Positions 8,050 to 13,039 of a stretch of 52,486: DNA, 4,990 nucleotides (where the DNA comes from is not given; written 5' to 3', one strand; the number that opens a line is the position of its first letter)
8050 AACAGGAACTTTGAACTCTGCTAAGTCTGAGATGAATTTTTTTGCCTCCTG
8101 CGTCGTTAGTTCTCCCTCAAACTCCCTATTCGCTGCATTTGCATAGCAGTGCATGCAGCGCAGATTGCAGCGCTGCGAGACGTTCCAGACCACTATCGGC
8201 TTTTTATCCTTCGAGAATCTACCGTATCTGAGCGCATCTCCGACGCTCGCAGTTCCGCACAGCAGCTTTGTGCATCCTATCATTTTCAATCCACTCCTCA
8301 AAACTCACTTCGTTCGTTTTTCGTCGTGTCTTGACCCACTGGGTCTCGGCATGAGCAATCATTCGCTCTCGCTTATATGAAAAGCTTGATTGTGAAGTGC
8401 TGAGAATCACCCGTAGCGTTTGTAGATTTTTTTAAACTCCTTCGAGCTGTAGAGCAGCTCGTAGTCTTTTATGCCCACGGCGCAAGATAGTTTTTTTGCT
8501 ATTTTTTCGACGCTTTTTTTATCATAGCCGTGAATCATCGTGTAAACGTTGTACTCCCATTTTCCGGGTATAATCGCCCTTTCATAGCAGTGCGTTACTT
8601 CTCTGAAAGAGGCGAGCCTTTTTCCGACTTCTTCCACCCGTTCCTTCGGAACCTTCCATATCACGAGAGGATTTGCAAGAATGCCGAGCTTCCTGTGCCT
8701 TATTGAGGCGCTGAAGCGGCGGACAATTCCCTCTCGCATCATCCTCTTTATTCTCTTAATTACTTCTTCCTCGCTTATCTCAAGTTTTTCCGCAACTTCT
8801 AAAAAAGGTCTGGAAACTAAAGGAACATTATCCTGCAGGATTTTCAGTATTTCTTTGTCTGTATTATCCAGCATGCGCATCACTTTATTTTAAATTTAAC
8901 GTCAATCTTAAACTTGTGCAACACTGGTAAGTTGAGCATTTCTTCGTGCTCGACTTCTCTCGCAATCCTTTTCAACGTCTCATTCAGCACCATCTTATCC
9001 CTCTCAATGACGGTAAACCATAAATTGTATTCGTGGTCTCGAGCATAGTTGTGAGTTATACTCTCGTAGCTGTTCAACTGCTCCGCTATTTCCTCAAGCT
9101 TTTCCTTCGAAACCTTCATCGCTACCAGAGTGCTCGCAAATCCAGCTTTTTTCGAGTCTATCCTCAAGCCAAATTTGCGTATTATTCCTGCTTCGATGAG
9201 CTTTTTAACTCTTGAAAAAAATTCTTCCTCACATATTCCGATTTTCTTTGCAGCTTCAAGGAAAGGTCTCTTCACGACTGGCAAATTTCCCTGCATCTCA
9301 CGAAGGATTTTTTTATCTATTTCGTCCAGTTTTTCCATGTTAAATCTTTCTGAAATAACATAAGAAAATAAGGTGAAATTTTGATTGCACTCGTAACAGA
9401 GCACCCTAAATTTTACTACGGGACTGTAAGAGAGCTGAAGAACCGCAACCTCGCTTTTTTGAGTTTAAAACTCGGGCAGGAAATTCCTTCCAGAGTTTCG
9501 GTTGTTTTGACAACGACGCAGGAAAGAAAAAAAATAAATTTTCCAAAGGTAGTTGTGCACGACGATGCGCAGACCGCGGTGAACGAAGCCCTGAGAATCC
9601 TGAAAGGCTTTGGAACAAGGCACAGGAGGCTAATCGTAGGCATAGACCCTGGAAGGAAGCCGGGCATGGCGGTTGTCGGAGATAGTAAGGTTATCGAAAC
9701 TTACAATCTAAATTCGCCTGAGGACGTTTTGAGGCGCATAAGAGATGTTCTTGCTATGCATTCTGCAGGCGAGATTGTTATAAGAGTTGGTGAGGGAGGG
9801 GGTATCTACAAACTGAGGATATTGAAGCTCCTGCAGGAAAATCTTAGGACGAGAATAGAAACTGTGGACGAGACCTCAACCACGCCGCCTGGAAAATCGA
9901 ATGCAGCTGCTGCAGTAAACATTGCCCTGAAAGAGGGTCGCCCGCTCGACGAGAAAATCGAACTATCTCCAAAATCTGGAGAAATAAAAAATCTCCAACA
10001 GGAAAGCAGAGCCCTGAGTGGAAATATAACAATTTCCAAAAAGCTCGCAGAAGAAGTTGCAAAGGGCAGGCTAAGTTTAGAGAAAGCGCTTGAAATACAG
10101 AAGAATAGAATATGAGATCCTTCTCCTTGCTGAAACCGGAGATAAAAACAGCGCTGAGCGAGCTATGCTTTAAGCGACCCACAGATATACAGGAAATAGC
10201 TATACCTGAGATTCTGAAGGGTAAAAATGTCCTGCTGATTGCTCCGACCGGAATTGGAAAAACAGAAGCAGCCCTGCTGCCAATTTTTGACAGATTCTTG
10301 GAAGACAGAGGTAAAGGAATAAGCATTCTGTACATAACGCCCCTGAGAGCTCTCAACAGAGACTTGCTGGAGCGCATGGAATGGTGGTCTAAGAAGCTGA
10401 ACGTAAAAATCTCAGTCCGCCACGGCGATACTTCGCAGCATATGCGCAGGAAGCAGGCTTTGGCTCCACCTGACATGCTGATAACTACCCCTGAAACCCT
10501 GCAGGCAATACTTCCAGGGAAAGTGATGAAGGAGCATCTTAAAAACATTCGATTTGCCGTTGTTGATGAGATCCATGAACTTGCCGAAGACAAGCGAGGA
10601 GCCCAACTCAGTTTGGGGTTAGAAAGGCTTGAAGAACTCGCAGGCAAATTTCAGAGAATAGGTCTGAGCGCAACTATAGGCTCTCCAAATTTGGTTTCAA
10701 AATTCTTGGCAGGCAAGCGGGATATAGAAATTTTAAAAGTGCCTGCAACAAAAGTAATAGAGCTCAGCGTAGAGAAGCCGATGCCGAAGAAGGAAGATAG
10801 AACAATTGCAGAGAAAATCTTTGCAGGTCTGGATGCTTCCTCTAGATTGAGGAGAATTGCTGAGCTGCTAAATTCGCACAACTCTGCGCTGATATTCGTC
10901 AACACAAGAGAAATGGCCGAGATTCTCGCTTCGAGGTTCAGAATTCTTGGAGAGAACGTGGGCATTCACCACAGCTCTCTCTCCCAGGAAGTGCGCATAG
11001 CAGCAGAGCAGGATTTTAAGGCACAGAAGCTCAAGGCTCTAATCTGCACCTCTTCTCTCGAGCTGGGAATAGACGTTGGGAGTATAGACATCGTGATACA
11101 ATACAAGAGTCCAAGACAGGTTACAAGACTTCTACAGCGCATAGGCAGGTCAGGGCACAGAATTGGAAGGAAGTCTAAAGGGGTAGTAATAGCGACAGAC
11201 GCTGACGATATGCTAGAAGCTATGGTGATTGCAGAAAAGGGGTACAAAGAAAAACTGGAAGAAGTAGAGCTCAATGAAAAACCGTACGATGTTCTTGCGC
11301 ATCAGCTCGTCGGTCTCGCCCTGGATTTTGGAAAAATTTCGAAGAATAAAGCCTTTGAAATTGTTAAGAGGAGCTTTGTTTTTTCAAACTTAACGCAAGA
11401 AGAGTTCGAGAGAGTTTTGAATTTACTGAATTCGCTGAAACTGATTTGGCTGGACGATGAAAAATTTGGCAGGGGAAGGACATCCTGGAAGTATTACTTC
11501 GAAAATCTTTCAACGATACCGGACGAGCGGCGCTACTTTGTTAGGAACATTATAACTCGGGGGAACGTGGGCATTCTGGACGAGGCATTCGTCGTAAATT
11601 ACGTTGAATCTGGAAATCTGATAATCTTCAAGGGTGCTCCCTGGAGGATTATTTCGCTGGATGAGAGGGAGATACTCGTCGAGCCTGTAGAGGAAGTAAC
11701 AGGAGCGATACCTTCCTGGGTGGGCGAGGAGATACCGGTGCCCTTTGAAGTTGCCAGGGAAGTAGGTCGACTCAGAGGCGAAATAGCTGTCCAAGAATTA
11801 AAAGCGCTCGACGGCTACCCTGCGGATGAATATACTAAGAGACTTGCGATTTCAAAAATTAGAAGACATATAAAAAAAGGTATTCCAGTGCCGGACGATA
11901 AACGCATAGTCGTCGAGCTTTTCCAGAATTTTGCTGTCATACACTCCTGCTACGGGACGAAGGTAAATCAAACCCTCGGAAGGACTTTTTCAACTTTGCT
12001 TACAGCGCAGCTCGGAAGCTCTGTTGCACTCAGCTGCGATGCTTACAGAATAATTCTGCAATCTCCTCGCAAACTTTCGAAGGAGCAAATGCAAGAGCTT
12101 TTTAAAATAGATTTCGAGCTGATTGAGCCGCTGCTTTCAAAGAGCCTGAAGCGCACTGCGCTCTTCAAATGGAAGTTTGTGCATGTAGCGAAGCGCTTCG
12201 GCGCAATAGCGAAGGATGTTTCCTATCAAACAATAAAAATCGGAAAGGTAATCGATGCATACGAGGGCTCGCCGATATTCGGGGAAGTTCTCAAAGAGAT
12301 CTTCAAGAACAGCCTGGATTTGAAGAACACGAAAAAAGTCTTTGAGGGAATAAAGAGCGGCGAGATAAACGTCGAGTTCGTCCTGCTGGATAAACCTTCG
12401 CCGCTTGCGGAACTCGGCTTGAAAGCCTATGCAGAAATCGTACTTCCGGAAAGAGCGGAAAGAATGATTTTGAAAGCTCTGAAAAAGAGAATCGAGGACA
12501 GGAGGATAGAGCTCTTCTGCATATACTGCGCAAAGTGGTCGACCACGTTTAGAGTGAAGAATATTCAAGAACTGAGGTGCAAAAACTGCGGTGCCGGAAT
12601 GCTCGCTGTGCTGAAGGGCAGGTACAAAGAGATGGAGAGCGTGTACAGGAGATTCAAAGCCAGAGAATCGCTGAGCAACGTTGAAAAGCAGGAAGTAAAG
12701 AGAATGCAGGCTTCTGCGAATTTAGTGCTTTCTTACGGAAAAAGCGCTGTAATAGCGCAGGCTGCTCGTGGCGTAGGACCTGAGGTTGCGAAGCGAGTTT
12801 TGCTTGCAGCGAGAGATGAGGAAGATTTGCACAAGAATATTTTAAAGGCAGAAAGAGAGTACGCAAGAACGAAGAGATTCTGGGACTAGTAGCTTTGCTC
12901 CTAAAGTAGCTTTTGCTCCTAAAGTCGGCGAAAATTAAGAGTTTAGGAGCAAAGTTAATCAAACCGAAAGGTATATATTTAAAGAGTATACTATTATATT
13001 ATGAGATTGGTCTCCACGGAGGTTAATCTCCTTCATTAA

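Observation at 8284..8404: Conserved structured RNA-like element fills the ahbB-ahbC spacer and recurs 22 kb away upstream of an Lrp gene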

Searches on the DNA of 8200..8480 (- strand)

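Call 13: search_rna_families(source=window, start=8200, end=8480, threshold=evalue, max_evalue=10)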
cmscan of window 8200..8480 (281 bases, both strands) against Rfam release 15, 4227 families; matches with E-value up to 10: 1.
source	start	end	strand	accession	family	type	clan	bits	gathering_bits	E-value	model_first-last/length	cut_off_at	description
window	8251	8331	-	RF01424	snoR118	Gene; snRNA; snoRNA; CD-box;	CL00071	11.3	44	8.4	1-92/92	no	small nucleolar RNA snoR118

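Call 75: build_rna_model(alignment_id=A3, structure=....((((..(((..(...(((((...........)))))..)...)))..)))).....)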
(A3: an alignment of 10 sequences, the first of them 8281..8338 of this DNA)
Model R1 built from alignment A3 (10 sequences, 60 columns); structure: as given.
model positions 58; base pairs 13; branch points 0; effective number of sequences 3.02; information 0.961 bits per position. Calibrated on 0.2 Mb of random sequence (short: E-values are rough).
structure used (alignment columns):
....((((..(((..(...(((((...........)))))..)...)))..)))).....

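Call 76: search_with_rna_model(model_id=R1, source=window, filters=off, max_evalue=10)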
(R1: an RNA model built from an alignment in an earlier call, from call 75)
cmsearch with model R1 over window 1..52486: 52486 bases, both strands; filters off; matches with E-value up to 10: 22.
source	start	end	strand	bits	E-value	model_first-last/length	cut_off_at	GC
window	8281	8338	-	86.6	8.8e-20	1-58/58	no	0.43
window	30617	30673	-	75.6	5.5e-17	1-58/58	no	0.49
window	18257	18301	+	16.4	0.056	1-58/58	no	0.49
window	7576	7600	+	10.6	1.7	1-58/58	no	0.4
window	12794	12822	+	10.4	1.9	16-44/58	no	0.52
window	14459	14495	+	10.3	2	11-48/58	no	0.41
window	30977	31000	+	9.4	3.2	18-41/58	no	0.29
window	1659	1692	-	8.9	4.4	1-58/58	no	0.5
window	50329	50345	+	8.9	4.4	1-58/58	no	0.41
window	44272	44335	-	8.7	4.9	1-58/58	no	0.31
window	2613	2633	-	8.7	5.1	19-39/58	no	0.57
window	20212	20271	-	8.5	5.4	1-58/58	no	0.37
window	30696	30764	+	8.3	6.1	1-58/58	no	0.52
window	27854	27917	-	7.9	7.8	1-58/58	no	0.52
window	23127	23153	+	7.9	8.1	1-58/58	no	0.37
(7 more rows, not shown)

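Call 77: search_with_rna_model(model_id=R1, sources=[L004, L007, L024, L025, L026, L027, L028, L029, L030, L031, L032, L033, L034, L035, L036, L037], max_evalue=1)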
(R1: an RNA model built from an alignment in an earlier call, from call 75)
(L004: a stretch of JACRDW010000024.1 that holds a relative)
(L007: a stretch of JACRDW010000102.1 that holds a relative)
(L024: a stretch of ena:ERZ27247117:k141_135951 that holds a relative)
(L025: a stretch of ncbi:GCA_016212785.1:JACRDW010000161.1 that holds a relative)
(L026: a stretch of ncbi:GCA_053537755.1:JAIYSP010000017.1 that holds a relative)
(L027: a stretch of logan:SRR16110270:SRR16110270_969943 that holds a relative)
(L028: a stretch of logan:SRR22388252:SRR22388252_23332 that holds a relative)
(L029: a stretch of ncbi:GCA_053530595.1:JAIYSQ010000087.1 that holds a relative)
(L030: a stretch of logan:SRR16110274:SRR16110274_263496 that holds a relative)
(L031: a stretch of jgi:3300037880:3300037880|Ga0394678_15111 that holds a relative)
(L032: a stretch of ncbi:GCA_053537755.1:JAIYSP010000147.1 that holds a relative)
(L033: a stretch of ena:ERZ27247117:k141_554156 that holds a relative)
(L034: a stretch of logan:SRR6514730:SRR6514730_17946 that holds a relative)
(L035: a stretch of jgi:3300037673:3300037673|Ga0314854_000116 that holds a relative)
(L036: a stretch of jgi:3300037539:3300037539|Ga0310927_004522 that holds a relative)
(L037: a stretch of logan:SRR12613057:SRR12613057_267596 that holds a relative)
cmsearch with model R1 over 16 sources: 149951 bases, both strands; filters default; matches with E-value up to 1: 20.
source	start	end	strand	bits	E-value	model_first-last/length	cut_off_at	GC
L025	1477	1534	+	83.2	1.9e-18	1-58/58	no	0.45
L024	5659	5716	+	82.7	2.5e-18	1-58/58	no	0.47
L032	4578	4636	+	81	6.6e-18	1-58/58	no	0.51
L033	7966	8024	+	78.6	2.7e-17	1-58/58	no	0.53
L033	7115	7173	+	67.3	2e-14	1-58/58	no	0.46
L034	105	163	+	67.3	2e-14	1-58/58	no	0.46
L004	2081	2132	-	65.8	4.8e-14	1-58/58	no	0.5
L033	3279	3334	+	65.5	5.7e-14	1-58/58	no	0.5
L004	3004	3061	-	59.4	1.9e-12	1-58/58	no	0.52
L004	484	583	-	51.3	2.2e-10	1-58/58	no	0.55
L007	1785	1901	+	40.4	1.3e-07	1-58/58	no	0.51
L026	8496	8553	+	32.8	1.1e-05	1-58/58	no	0.6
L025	1399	1422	+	25.1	0.00097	1-58/58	no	0.42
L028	439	539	+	23.4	0.0027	1-58/58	no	0.49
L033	15356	15441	+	22.6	0.0042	1-58/58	no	0.48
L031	3351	3402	+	21.6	0.0075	1-58/58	no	0.44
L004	845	878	-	18.5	0.046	1-58/58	no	0.5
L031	3254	3331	+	14.5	0.49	1-58/58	no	0.56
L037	284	340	+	14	0.63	1-58/58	no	0.44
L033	12424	12486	+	13.9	0.68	1-58/58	no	0.44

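Call 97: search_with_rna_model(model_id=R1, sources=[window, L004, L007, L024, L025, L026, L028, L031, L032, L033, L038], max_evalue=0.01, make_alignment=true)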
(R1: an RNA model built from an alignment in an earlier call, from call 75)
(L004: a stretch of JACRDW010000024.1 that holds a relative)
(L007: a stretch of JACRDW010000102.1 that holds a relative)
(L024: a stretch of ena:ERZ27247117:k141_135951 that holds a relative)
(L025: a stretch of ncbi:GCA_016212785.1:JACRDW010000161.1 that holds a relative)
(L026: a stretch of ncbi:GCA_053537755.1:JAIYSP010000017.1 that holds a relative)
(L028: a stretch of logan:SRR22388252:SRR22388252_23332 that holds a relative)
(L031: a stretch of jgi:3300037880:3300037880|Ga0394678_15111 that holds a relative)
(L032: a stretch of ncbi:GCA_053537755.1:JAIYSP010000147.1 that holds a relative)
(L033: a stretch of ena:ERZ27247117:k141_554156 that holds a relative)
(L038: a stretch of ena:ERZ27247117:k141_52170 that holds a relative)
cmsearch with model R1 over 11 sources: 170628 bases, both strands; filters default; matches with E-value up to 0.01: 20.
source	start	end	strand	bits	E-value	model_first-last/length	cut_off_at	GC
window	8281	8338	-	86.6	2.8e-19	1-58/58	no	0.43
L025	1477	1534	+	83.2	2.1e-18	1-58/58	no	0.45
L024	5659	5716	+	82.7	2.9e-18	1-58/58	no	0.47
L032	4578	4636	+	81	7.5e-18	1-58/58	no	0.51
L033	7966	8024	+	78.6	3e-17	1-58/58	no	0.53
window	30617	30673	-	75.6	1.8e-16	1-58/58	no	0.49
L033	7115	7173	+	67.3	2.3e-14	1-58/58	no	0.46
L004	2081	2132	-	65.8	5.4e-14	1-58/58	no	0.5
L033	3279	3334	+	65.5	6.5e-14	1-58/58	no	0.5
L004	3004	3061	-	59.4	2.2e-12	1-58/58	no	0.52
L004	484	583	-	51.3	2.5e-10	1-58/58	no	0.55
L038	9920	10003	+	43.3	2.8e-08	1-58/58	no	0.43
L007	1785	1901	+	40.4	1.5e-07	1-58/58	no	0.51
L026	8496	8553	+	32.8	1.2e-05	1-58/58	no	0.6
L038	16695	16753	+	28.2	0.00018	1-58/58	no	0.47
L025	1399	1422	+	25.1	0.0011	1-58/58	no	0.42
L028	439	539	+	23.4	0.0031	1-58/58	no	0.49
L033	15356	15441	+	22.6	0.0048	1-58/58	no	0.48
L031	3351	3402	+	21.6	0.0086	1-58/58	no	0.44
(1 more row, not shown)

Alignment A4: 20 matches aligned to the model, 130 columns, each read 5' to 3' on its own strand. Consensus structure (alignment columns), stored with it:
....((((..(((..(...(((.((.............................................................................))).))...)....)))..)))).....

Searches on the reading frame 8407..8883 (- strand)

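Call 74: search_protein_families(library=pfam, proteins=[window:8407-8883:-], max_evalue=0.00001)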
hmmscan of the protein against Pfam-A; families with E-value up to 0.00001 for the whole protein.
window:8407-8883:- (158 aa): 4 families
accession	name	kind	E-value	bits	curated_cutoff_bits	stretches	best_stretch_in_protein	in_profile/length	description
PF17805.7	AsnC_trans_reg2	-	3.2e-31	107.7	27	1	65-151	1-86/86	AsnC-like ligand binding domain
PF22451.2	NirdL-like_HTH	-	5.3e-19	68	27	1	9-55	1-47/47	Siroheme decarboxylase NirDL-like HTH domain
PF13404.12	HTH_AsnC-type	-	8e-12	45.2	27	1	5-48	1-41/42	AsnC-type helix-turn-helix domain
PF13412.12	HTH_24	-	4.5e-07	29.8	21.9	1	5-55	1-48/48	Winged helix-turn-helix DNA-binding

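Call 108: search_protein_families(library=ncbifam, proteins=[window:8407-8883:-], max_evalue=1e-10)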
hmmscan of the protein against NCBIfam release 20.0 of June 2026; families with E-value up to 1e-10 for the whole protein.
window:8407-8883:- (158 aa): 3 families
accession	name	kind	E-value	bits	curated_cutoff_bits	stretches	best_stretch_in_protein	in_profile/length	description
NF040707.3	Siroheme_Dcarb_AhbB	equivalog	4.8e-56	188.5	125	1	12-156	1-145/146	siroheme decarboxylase subunit beta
NF040708.3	Siroheme_Dcarb_AhbA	equivalog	2.7e-25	88.8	140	1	9-151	1-137/144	siroheme decarboxylase subunit alpha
NF040947.1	trans_reg_LysM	equivalog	7.1e-16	58.2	180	1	5-139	1-125/136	HTH-type transcriptional regulator LysM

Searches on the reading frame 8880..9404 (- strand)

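Call 74: search_protein_families(library=pfam, proteins=[window:8880-9404:-], max_evalue=0.00001)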
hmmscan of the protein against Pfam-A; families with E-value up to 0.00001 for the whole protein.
window:8880-9404:- (174 aa): 3 families
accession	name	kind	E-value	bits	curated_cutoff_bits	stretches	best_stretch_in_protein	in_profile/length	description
PF17805.7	AsnC_trans_reg2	-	1.9e-22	79.6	27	1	86-166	1-86/86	AsnC-like ligand binding domain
PF22451.2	NirdL-like_HTH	-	7.7e-18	64.2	27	1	30-76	1-47/47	Siroheme decarboxylase NirDL-like HTH domain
PF13404.12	HTH_AsnC-type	-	2.7e-07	30.7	27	1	26-69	1-41/42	AsnC-type helix-turn-helix domain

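Call 108: search_protein_families(library=ncbifam, proteins=[window:8880-9404:-], max_evalue=1e-10)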
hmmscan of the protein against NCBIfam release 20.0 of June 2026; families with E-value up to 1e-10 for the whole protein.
window:8880-9404:- (174 aa): 5 families
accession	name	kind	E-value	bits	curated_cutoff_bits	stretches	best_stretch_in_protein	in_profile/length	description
NF040708.3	Siroheme_Dcarb_AhbA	equivalog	3.7e-43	146.7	140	1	30-172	1-143/144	siroheme decarboxylase subunit alpha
NF040707.3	Siroheme_Dcarb_AhbB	equivalog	9.6e-25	87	125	1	33-166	1-140/146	siroheme decarboxylase subunit beta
NF040820.1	trans_reg_LrpA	equivalog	1.7e-13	50.7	250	1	26-143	2-117/141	HTH-type transcriptional regulator LrpA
NF040947.1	trans_reg_LysM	equivalog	5.3e-12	45.7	180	1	26-147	1-118/136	HTH-type transcriptional regulator LysM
NF053758.1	ChrTpTrnRegChrS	equivalog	7.6e-12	45.3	250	1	22-139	8-123/158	chromate efflux transcriptional regulator ChrS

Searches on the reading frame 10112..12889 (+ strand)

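Call 85: search_protein_families(library=pfam, proteins=[window:10112-12889:+], max_evalue=0.001)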
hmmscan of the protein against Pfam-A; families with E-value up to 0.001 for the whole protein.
window:10112-12889:+ (925 aa): 6 families
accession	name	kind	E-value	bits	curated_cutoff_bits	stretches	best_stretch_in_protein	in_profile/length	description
PF00270.35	DEAD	-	1.7e-41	142.2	26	1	24-190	1-161/167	DEAD/DEAH box helicase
PF08494.16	DEAD_assoc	-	4.2e-39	134.8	23.5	1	593-766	1-191/191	DEAD/H associated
PF00271.37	Helicase_C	-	1.1e-22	80.8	23.5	1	246-348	3-107/110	Helicase conserved C-terminal domain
PF19306.5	WH_Lhr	-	6.4e-18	65.1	27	1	379-529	5-164/168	Large helicase-related protein, winged helix domain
PF04851.21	ResIII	-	1.2e-10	42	22.5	1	23-189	4-162/164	Type III restriction enzyme, res subunit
PF22590.2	Cas3-like_C_2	-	0.00036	21.2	27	0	258-347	4-101/106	CRISPR-associated nuclease/helicase Cas3, C-terminal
